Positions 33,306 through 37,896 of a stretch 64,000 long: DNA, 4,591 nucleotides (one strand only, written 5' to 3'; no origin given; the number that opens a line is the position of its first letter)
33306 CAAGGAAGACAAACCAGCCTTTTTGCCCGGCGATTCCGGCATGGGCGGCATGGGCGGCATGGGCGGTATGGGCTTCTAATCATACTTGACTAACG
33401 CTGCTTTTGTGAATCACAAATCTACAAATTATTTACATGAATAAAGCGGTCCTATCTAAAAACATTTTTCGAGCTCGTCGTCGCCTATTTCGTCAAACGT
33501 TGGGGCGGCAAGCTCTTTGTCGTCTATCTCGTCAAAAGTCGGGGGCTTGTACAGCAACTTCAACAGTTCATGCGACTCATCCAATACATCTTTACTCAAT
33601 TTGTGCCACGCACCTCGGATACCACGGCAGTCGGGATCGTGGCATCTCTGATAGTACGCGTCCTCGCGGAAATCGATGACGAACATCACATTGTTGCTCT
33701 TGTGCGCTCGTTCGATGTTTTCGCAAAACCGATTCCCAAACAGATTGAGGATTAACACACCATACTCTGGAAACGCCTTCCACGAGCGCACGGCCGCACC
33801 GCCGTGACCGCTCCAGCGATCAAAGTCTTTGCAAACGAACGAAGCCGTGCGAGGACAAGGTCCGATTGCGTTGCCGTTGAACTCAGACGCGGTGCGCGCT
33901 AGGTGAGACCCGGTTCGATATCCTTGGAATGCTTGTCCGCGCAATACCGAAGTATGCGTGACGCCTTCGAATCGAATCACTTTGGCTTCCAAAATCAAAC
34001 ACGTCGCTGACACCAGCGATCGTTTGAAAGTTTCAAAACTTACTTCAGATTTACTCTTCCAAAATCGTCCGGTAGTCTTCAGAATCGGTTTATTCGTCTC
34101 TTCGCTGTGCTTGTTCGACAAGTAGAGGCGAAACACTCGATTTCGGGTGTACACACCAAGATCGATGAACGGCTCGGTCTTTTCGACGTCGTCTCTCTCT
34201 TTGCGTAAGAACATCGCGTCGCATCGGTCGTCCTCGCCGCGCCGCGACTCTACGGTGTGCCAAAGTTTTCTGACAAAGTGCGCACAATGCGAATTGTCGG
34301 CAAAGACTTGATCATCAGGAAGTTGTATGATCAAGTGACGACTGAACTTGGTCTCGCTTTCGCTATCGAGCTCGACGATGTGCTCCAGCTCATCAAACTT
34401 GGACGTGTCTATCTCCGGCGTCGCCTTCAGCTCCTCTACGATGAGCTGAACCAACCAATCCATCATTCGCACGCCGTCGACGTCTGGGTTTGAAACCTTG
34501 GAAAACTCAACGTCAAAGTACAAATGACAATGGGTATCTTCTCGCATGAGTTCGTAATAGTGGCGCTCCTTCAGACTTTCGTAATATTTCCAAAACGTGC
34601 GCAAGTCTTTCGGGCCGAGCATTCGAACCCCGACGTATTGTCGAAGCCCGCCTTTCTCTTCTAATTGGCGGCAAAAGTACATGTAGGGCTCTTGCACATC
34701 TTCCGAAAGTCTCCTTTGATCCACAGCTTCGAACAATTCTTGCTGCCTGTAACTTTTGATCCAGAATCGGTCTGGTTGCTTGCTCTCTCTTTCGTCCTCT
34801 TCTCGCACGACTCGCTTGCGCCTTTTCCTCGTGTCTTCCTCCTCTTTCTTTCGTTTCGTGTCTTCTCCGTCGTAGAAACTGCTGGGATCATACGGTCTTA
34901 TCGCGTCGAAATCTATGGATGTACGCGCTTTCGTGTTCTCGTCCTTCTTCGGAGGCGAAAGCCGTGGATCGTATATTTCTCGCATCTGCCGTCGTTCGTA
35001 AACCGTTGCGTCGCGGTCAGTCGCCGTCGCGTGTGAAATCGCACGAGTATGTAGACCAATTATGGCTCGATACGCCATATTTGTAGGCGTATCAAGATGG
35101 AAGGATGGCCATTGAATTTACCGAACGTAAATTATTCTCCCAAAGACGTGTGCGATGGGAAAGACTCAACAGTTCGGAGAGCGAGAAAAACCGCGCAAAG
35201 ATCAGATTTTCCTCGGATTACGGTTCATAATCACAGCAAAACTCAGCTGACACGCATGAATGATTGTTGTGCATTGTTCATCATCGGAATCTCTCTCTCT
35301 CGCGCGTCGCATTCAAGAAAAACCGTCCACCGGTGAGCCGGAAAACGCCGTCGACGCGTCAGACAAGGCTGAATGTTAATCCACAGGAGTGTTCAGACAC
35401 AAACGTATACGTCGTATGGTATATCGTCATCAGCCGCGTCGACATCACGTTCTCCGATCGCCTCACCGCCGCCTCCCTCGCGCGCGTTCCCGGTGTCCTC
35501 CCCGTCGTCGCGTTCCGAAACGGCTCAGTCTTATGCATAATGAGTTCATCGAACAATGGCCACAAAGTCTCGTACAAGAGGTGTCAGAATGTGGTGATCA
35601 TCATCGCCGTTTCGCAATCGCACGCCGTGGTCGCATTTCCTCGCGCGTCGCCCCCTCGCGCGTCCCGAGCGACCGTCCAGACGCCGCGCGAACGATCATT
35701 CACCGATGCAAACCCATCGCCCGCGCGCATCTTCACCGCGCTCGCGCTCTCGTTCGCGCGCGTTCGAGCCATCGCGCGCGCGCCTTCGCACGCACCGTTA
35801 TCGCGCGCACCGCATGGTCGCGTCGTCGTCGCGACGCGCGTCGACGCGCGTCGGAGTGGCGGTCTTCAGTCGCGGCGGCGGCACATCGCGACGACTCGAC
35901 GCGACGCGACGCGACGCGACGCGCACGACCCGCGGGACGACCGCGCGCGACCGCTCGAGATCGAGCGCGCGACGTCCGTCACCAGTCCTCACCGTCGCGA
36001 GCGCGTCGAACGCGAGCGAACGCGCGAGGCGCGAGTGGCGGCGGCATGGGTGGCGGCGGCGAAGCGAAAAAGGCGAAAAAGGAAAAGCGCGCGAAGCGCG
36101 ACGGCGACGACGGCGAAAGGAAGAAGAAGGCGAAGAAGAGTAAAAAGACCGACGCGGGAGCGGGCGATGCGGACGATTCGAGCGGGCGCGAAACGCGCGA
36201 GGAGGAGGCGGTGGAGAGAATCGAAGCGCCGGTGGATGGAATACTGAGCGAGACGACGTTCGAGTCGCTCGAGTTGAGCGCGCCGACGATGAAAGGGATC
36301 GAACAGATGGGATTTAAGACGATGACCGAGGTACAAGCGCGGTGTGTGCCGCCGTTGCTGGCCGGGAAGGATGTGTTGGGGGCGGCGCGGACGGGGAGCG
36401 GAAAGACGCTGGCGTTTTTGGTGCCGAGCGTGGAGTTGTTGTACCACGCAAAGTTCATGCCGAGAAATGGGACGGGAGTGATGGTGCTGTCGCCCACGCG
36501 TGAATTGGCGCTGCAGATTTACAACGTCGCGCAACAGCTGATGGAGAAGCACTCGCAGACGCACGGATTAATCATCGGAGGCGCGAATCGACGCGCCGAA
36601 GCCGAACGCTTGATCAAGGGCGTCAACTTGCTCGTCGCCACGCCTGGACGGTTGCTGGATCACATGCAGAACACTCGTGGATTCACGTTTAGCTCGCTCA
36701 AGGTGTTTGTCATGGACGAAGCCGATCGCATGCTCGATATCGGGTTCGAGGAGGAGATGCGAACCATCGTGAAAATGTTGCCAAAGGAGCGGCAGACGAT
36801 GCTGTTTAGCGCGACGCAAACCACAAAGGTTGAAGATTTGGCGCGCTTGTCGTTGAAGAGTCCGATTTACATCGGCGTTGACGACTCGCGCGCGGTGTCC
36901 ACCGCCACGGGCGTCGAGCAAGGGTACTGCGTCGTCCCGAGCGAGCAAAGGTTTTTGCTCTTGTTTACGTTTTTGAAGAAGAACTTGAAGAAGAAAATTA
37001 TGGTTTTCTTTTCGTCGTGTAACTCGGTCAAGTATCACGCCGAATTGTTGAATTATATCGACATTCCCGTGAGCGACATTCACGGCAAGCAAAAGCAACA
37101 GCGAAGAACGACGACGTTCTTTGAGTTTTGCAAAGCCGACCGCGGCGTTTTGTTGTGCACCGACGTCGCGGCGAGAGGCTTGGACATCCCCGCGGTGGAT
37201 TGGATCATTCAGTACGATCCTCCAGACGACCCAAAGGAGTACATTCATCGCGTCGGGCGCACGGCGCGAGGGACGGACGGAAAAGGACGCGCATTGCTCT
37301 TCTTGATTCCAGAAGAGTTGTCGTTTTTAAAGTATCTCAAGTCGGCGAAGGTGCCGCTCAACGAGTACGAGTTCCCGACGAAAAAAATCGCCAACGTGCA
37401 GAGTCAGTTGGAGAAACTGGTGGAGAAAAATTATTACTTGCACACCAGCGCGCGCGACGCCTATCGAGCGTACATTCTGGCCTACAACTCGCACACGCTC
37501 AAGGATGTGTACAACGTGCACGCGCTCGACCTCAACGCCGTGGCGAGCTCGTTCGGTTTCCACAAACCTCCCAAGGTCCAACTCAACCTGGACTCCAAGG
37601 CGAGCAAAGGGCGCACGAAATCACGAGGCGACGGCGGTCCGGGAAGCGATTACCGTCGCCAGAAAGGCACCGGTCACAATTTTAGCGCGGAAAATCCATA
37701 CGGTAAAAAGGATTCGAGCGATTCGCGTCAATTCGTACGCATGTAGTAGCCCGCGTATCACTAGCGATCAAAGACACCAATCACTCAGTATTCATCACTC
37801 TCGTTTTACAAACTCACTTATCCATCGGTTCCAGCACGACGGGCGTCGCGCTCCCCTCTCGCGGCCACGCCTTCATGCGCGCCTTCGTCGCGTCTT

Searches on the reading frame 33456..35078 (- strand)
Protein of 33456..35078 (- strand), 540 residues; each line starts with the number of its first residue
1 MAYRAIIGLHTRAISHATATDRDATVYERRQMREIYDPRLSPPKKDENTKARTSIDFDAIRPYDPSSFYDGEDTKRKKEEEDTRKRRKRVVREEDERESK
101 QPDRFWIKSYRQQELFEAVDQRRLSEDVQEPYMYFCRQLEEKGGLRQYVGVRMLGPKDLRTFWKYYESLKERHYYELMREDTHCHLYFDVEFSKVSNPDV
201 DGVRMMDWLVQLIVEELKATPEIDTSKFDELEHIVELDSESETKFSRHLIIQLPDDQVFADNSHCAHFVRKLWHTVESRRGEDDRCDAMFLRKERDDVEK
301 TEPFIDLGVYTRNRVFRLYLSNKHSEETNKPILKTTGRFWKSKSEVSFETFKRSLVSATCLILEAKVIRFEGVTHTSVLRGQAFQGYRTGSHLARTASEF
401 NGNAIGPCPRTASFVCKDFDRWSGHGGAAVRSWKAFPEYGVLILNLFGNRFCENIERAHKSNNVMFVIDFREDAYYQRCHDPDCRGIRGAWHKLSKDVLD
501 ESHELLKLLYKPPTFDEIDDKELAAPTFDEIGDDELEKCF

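Call 26: search_protein_families(library=pfam, proteins=[window:33456-35078:-], max_evalue=0.00001)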
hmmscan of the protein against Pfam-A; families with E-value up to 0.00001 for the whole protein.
window:33456-35078:- (540 aa): 1 family
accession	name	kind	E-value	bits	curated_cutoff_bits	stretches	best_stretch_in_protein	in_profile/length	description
PF03121.20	Herpes_UL52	-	1.5e-11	44.4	21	1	448-492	14-70/75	Herpesviridae UL52/UL70 DNA primase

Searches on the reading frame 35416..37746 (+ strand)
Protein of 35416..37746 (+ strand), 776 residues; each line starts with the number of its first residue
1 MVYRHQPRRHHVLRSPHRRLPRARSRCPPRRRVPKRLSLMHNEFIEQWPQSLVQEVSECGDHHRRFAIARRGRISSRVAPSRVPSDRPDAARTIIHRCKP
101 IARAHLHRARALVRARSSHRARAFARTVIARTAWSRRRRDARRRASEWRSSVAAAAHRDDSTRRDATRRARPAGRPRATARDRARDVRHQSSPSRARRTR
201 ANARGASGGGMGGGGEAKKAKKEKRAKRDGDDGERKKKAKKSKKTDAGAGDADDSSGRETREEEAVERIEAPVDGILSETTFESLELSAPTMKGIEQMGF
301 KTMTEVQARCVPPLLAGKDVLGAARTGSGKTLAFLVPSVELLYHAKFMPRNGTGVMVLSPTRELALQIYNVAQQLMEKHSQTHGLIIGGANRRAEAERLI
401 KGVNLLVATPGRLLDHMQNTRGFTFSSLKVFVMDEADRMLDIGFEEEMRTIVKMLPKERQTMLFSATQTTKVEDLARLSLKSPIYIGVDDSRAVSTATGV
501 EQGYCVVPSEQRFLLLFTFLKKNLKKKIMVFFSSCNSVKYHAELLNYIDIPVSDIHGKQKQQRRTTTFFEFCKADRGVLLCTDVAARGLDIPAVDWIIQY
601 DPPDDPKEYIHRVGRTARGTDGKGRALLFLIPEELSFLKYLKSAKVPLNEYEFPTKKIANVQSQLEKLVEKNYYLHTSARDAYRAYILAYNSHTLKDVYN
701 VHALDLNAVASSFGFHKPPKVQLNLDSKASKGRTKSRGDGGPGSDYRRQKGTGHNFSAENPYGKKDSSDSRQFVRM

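Call 26: search_protein_families(library=pfam, proteins=[window:35416-37746:+], max_evalue=0.00001)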
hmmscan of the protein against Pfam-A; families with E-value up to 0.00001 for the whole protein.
window:35416-37746:+ (776 aa): 4 families
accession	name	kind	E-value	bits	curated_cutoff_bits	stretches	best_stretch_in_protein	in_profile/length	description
PF00270.35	DEAD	-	1.5e-47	161.9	26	1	304-474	1-166/167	DEAD/DEAH box helicase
PF00271.37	Helicase_C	-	3.8e-26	91.9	23.5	1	516-618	6-108/110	Helicase conserved C-terminal domain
PF13959.11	CTE_SPB4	-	2.1e-16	60.1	27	1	672-721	1-52/52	ATP-dependent rRNA helicase SPB4-like, C-terminal extension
PF04851.21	ResIII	-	1.9e-06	28.3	22.5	1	321-467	27-161/164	Type III restriction enzyme, res subunit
